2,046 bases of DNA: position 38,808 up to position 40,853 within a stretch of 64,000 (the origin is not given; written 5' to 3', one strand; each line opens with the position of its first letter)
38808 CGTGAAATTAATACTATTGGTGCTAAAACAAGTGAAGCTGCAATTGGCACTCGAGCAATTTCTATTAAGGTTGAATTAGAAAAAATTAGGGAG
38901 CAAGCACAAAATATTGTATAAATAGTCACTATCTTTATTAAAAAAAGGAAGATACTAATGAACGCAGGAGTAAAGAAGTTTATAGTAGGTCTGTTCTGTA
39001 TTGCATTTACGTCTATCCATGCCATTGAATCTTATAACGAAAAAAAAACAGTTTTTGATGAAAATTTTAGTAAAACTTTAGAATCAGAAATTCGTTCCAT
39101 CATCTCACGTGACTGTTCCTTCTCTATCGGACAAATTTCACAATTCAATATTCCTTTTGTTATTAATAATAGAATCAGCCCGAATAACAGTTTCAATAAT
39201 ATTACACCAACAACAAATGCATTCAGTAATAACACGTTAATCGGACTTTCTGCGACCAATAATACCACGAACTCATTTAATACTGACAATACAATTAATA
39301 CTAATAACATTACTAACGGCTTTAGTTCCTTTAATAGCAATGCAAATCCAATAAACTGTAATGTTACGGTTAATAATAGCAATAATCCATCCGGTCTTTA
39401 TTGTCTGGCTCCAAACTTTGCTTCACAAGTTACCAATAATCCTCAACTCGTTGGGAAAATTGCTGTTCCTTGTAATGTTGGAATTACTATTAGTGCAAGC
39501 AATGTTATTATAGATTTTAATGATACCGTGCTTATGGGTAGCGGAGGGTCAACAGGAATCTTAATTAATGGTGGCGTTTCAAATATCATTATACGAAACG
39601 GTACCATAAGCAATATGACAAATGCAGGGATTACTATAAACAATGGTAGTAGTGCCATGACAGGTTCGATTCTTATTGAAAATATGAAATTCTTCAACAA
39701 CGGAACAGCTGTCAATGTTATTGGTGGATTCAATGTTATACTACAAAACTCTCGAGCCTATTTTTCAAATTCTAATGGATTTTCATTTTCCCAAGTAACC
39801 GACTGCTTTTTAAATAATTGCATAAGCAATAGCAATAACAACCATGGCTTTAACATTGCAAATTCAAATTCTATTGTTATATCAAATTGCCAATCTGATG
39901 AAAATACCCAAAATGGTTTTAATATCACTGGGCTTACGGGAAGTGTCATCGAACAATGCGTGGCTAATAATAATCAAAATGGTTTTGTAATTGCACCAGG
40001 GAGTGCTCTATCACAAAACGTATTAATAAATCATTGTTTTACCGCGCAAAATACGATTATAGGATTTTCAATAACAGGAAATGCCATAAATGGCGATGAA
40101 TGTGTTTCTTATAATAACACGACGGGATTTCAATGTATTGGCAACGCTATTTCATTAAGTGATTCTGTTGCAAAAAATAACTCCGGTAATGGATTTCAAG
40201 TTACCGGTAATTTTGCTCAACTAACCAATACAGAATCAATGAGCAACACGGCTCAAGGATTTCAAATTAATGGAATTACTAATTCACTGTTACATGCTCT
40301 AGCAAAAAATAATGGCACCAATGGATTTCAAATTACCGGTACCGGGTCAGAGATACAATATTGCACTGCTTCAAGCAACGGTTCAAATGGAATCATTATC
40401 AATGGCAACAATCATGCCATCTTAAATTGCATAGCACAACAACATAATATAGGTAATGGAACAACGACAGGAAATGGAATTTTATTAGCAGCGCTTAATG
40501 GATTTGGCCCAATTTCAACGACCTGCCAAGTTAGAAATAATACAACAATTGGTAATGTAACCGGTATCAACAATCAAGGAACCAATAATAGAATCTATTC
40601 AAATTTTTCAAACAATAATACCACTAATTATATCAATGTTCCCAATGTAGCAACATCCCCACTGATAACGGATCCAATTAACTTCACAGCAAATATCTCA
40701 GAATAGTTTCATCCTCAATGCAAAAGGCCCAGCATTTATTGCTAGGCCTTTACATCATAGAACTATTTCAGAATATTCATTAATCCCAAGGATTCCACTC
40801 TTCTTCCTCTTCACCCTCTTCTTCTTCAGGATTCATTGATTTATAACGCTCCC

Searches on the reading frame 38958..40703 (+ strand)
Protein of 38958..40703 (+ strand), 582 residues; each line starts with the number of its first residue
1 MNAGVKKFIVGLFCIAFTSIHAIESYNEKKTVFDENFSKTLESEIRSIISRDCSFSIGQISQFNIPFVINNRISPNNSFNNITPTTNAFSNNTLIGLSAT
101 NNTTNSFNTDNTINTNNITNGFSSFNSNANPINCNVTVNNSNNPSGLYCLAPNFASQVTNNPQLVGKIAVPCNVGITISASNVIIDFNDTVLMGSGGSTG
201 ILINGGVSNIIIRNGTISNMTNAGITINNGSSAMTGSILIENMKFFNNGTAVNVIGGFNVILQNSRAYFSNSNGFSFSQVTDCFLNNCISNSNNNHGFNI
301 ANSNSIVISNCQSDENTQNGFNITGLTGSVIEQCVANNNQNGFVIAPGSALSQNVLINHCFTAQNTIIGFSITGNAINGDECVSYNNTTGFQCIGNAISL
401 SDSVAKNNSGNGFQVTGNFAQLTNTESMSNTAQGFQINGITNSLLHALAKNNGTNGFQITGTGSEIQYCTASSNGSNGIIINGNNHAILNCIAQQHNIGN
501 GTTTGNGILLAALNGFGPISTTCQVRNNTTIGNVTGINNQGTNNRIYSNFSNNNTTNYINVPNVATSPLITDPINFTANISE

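Call 4: search_protein_families(library=pfam, proteins=[window:38958-40703:+], max_evalue=0.1)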
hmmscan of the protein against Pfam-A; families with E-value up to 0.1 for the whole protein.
window:38958-40703:+ (582 aa): 2 families
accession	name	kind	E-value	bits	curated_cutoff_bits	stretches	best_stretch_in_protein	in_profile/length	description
PF13229.12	Beta_helix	-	3.7e-09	36.8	25.9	1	235-377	8-149/158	Right handed beta helix region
PF22623.2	zf-CCCH_9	-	0.025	14.9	27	0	370-383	6-19/38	KIAA1064-like, CCCH zinc finger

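Call 5: search_protein_families(library=ncbifam, proteins=[window:38958-40703:+], max_evalue=1)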
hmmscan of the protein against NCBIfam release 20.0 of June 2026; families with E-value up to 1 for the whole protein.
window:38958-40703:+ (582 aa): 0 families

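Call 48: find_homologous_proteins(query=window:38958-40703:+, max_evalue=0.001)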
Query window:38958-40703:+ (582 aa): 16 proteins with E <= 0.001 among 8000 candidates.
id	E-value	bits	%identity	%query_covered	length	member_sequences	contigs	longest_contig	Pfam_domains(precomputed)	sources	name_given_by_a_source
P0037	9.3e-170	584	55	98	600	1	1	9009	PF13229.13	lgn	-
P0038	3.7e-134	467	56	76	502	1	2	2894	PF13229.13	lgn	-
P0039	8.3e-124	433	54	75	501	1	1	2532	PF13229.13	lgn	-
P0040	8.0e-120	419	54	76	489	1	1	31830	PF13229.13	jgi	jgi:hypothetical protein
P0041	6.5e-114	400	50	75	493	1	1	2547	PF13229.13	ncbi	-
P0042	1.6e-103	366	47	76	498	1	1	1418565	PF13229.13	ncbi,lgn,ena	-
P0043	1.9e-99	352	47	76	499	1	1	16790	PF13229.13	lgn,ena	-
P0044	5.0e-82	295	42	75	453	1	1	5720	PF13229.13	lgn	-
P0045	3.9e-53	199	35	49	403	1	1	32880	PF13229.13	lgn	-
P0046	4.8e-46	176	40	38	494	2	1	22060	PF13229.13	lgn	-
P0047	1.2e-40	158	36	75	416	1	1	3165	PF13229.13,PF05048.20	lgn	-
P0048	1.5e-38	151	36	68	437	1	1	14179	PF13229.13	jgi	jgi:hypothetical protein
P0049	1.6e-26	111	36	45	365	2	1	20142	PF13229.13,PF22842.4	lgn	-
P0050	1.3e-12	66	32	49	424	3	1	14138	PF13229.13,PF26696.1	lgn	-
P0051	1.6e-8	52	30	55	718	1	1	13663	PF13229.13,PF05048.20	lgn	-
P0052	2.5e-6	45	26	75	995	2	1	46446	PF13229.13,PF05048.20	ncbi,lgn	-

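Call 53: search_protein_families(library=pfam, proteins=[P0049, P0050, P0052], max_evalue=0.01)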
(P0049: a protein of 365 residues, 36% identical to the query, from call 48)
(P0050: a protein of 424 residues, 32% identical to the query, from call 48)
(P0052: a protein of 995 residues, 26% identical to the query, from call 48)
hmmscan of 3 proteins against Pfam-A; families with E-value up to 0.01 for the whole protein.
P0049 (365 aa): 2 families
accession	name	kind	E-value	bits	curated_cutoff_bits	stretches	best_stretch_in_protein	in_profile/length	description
PF13229.12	Beta_helix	-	1e-17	64.7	25.9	2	87-244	1-156/158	Right handed beta helix region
PF05048.19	NosD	-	0.00012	22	23.6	0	45-177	15-150/212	Periplasmic copper-binding protein (NosD)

P0050 (424 aa): 1 family
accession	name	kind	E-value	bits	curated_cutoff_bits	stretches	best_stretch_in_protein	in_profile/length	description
PF13229.12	Beta_helix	-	2.8e-10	40.5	25.9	2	150-271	21-145/158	Right handed beta helix region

P0052 (995 aa): 3 families
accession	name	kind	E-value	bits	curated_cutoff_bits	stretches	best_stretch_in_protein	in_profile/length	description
PF13229.12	Beta_helix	-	1.9e-33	115.8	25.9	5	823-961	11-149/158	Right handed beta helix region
PF05048.19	NosD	-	1.4e-16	61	23.6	3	390-476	70-151/212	Periplasmic copper-binding protein (NosD)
PF12708.12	Pect-lyase_RHGA_epim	-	0.00031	21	27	1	219-313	113-208/213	Rhamnogalacturonase A/epimerase, pectate lyase-like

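Call 62: find_encoding_contigs(protein=P0042, flank=6000, max_places=2)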
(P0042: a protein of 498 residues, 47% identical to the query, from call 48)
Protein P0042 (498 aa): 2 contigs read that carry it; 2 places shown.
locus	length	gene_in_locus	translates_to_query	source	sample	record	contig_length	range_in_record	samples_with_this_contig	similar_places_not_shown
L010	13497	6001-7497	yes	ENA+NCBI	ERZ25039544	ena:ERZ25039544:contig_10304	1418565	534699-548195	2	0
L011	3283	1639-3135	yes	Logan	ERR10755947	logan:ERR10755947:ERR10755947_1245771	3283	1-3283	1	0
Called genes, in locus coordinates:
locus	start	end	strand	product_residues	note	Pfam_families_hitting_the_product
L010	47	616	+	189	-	PF18228:CdiI_N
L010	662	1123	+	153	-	PF18228:CdiI_N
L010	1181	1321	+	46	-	-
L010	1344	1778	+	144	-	PF18228:CdiI_N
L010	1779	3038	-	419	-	-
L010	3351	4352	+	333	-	PF05496:RuvB_N, PF00004:AAA, PF07728:AAA_5 (weak), PF17864:AAA_lid_4, PF05491:WHD_RuvB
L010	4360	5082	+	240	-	PF20772:TACO1_YebC_N, PF01709:Transcrip_reg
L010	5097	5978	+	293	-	PF03755:YicC-like_N, PF08340:YicC-like_C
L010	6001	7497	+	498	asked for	PF13229:Beta_helix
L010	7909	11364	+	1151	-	PF02811:PHP, PF07733:DNA_pol3_alpha, PF17657:DNA_pol3_finger, PF14579:HHH_6, PF01336:tRNA_anti-codon (weak)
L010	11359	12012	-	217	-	-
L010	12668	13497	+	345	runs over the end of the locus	PF02912:Phe_tRNA-synt_N, PF01409:tRNA-synt_2d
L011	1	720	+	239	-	?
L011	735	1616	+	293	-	PF03755:YicC-like_N, PF08340:YicC-like_C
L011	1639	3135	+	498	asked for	PF13229:Beta_helix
